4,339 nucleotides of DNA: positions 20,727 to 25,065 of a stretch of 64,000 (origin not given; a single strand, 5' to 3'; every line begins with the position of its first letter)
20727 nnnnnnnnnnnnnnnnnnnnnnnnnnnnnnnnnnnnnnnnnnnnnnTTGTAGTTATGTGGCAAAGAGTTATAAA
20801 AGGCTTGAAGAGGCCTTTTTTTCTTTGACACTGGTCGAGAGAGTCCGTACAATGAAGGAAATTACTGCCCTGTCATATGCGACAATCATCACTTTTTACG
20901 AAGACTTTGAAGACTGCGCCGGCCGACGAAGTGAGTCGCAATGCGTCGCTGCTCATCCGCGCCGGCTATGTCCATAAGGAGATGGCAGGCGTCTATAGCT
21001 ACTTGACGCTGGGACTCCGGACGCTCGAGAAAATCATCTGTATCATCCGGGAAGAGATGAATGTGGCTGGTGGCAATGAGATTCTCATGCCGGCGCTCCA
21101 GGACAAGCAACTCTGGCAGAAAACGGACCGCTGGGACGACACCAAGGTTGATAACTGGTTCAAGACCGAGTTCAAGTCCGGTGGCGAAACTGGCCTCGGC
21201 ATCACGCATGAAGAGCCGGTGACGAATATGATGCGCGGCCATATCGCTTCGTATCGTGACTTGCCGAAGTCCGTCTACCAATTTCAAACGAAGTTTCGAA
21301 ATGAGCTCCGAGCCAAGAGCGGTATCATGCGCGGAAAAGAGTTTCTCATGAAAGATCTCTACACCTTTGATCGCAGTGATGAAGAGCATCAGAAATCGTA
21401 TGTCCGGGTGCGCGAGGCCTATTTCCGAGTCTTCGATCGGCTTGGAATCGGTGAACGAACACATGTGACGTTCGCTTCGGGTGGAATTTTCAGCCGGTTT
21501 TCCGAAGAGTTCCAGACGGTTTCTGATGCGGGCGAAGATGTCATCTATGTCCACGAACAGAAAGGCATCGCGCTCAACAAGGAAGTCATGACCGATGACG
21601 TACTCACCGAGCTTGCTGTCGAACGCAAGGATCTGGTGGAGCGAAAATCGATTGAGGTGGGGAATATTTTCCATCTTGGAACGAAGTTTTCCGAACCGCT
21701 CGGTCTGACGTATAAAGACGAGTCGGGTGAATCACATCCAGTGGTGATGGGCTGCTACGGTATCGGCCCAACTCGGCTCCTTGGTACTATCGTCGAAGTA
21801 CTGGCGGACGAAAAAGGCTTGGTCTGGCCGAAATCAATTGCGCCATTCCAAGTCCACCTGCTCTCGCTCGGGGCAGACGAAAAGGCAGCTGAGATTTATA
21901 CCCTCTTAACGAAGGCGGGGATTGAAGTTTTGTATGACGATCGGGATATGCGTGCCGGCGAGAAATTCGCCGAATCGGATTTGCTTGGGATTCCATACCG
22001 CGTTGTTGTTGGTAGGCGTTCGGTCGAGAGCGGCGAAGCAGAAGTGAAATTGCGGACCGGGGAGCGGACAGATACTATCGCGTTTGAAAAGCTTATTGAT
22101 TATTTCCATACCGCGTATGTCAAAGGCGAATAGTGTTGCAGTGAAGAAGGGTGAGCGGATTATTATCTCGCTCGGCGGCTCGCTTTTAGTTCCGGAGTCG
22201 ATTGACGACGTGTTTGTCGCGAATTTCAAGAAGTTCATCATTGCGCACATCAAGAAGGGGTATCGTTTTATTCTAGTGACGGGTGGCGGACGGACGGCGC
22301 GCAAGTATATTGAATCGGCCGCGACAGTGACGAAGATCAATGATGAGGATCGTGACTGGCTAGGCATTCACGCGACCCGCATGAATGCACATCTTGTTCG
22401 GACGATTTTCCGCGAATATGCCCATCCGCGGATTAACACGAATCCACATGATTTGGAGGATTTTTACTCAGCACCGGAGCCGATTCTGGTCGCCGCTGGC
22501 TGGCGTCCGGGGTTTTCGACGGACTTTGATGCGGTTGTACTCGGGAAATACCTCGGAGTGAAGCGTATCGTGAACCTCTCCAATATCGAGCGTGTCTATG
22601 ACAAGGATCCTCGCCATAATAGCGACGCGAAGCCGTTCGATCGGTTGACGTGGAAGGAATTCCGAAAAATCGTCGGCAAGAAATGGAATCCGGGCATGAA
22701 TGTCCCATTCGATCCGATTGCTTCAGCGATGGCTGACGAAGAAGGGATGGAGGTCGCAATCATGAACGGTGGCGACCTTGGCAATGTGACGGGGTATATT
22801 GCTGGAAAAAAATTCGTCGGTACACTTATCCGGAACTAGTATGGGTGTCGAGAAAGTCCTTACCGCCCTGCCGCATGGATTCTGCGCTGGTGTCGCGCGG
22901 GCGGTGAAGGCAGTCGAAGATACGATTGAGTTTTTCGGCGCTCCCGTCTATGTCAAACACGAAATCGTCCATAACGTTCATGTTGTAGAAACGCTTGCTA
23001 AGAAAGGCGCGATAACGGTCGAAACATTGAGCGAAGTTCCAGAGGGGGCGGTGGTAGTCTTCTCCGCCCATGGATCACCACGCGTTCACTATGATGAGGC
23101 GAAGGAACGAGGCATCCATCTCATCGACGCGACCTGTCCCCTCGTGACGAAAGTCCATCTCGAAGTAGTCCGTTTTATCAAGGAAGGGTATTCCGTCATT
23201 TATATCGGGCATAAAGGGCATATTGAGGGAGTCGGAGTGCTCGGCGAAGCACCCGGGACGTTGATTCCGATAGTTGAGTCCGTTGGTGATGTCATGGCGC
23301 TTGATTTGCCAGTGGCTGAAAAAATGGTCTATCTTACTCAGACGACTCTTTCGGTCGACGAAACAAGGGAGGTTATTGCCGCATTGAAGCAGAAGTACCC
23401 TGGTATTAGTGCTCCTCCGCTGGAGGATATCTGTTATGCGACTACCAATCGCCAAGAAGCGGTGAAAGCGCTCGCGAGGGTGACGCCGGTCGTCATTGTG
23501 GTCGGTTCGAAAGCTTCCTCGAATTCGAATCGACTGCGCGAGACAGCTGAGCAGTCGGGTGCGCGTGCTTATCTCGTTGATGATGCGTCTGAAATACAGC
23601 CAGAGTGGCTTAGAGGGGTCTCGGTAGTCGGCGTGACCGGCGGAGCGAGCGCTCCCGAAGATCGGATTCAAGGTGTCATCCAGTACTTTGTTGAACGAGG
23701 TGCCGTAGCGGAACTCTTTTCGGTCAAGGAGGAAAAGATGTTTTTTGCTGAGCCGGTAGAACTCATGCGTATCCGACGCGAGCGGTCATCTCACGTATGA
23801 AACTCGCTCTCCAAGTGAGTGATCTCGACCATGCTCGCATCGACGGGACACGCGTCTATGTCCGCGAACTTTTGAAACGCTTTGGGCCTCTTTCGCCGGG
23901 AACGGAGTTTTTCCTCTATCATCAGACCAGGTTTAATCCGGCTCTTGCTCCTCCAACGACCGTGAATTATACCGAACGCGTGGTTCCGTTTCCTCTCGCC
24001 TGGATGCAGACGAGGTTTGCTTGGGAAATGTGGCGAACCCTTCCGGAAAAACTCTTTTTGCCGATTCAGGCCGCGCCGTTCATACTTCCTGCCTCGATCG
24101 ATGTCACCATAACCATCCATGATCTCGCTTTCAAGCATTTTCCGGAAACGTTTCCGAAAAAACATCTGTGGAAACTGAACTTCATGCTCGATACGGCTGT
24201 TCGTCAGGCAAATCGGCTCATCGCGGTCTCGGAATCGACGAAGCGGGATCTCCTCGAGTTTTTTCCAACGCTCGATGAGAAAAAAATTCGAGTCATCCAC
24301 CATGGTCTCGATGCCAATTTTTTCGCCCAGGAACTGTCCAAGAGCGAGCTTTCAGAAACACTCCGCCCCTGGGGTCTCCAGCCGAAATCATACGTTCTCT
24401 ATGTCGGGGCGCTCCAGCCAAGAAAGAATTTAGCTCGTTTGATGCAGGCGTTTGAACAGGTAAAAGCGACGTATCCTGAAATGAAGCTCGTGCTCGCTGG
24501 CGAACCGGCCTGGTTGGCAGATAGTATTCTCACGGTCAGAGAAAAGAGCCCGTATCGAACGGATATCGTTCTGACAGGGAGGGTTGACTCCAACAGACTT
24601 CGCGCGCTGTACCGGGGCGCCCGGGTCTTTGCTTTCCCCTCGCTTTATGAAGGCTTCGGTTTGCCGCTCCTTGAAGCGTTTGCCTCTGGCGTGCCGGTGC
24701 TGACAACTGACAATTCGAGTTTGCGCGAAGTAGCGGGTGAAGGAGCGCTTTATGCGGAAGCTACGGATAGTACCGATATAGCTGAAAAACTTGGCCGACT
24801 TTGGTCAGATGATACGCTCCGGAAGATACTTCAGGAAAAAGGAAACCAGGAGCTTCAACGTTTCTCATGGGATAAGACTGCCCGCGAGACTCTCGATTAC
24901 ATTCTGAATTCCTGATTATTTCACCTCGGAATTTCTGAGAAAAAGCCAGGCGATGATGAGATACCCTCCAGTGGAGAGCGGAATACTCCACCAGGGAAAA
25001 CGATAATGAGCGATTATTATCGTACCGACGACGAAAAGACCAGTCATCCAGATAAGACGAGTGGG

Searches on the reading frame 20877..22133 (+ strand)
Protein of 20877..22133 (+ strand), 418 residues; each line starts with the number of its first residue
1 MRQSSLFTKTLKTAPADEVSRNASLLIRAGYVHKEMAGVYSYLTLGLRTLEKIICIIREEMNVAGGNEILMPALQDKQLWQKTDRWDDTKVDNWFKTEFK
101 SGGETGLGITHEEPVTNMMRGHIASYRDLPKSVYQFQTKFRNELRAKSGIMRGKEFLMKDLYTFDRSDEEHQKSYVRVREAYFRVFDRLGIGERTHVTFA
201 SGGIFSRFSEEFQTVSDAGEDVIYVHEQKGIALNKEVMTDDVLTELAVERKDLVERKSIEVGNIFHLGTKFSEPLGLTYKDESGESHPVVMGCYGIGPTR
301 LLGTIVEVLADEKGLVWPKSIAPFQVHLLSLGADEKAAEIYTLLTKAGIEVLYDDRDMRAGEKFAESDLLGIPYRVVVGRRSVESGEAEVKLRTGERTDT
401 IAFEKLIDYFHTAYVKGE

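Call 59: search_protein_families(library=pfam, proteins=[window:20877-22133:+], max_evalue=0.0001)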
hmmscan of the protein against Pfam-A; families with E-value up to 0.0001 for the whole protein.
window:20877-22133:+ (418 aa): 2 families
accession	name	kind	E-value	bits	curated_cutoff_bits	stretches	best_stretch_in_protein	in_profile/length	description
PF00587.30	tRNA-synt_2b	-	2.3e-26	93.4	29.3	1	95-308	1-178/179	tRNA synthetase class II core domain (G, H, P, S and T)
PF03129.25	HGTP_anticodon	-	1.3e-18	67.4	21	1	332-410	8-91/94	Anticodon binding domain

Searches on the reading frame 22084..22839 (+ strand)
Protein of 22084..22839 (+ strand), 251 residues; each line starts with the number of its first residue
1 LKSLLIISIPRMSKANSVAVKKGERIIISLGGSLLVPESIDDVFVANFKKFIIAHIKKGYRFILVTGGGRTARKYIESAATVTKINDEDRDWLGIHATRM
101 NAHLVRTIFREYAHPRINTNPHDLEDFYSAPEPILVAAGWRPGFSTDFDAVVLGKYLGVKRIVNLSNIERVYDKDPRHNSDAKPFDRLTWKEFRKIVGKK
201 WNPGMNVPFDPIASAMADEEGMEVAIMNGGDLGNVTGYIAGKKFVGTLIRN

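Call 59: search_protein_families(library=pfam, proteins=[window:22084-22839:+], max_evalue=0.0001)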
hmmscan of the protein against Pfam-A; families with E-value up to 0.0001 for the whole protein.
window:22084-22839:+ (251 aa): 1 family
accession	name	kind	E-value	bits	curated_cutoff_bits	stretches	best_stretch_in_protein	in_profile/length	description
PF00696.33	AA_kinase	-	1.4e-27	97.4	24.9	1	25-228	2-234/234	Amino acid kinase family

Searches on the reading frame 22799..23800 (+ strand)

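Call 60: search_protein_families(library=pfam, proteins=[window:22799-23800:+], max_evalue=0.0001)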
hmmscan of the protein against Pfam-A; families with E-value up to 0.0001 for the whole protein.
window:22799-23800:+ (333 aa): 1 family
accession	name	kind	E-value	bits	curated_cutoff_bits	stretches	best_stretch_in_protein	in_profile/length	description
PF02401.23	LYTB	-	5.7e-87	291.8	24.5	1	20-296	1-265/267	LytB protein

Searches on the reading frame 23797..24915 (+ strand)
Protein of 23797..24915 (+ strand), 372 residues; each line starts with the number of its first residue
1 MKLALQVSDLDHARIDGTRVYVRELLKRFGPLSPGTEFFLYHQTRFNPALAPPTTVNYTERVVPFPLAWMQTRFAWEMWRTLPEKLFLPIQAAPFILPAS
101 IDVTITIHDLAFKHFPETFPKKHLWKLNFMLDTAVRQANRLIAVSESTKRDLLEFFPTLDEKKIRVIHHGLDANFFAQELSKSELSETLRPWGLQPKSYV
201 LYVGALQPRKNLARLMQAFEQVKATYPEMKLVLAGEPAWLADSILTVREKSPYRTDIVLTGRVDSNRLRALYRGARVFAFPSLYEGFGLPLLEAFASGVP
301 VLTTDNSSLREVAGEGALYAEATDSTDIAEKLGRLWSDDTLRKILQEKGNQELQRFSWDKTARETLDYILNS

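Call 60: search_protein_families(library=pfam, proteins=[window:23797-24915:+], max_evalue=0.0001)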
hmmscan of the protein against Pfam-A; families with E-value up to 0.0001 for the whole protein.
window:23797-24915:+ (372 aa): 5 families
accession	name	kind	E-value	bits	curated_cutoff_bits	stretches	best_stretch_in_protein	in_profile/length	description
PF00534.26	Glycos_transf_1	-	4.1e-31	108.3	26.4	1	196-350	14-170/172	Glycosyl transferases group 1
PF13692.12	Glyco_trans_1_4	-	1.2e-27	97.4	27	1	199-338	3-142/142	Glycosyl transferases group 1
PF13439.12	Glyco_transf_4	-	2.3e-10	41.2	28.5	1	99-174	95-169/170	Glycosyltransferase Family 4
PF20706.3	GT4-conflict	-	4.4e-10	39.5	26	1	190-312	193-319/385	Family 4 Glycosyltransferase in conflict systems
PF13524.12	Glyco_trans_1_2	-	2.3e-09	37.8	25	1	218-366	5-143/144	Glycosyl transferase-like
